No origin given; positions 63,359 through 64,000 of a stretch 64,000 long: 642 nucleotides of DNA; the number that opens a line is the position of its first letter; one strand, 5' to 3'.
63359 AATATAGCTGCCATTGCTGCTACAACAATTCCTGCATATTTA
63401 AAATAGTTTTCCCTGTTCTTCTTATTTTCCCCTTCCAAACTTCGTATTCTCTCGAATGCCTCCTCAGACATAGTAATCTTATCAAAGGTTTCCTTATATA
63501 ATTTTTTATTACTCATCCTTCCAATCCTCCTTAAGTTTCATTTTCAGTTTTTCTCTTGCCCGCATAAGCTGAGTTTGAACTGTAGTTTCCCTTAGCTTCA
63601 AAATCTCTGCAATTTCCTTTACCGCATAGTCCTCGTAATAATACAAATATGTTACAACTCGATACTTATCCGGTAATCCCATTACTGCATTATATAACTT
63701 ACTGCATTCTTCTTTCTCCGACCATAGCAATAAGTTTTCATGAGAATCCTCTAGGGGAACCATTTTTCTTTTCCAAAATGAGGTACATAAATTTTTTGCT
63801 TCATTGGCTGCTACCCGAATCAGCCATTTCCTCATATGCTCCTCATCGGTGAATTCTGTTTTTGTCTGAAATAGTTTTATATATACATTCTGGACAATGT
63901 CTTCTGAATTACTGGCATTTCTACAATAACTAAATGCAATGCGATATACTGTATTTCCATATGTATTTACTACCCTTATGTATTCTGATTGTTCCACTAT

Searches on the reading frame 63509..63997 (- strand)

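Call 90: search_protein_families(library=pfam, proteins=[window:63509-63997:-])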
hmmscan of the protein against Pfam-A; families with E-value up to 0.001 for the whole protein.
window:63509-63997:- (162 aa): 6 families
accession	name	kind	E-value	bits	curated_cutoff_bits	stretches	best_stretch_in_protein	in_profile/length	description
PF08281.18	Sigma70_r4_2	-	7.5e-13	48.4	25.7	1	100-151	3-54/54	Sigma-70, region 4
PF04542.20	Sigma70_r2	-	8.2e-11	42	24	1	10-72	2-66/71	Sigma-70 region 2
PF04545.22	Sigma70_r4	-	6.1e-06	26.1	24.1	1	107-152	4-49/50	Sigma-70, region 4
PF14493.12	HTH_40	-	0.00017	22.2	27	1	115-153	4-43/89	Helix-turn-helix domain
PF00196.25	GerE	-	0.00027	20.9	23.5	1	121-154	15-48/57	Bacterial regulatory proteins, luxR family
PF07638.17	Sigma70_ECF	-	0.00088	19.6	21.1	0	99-156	124-184/185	ECF sigma factor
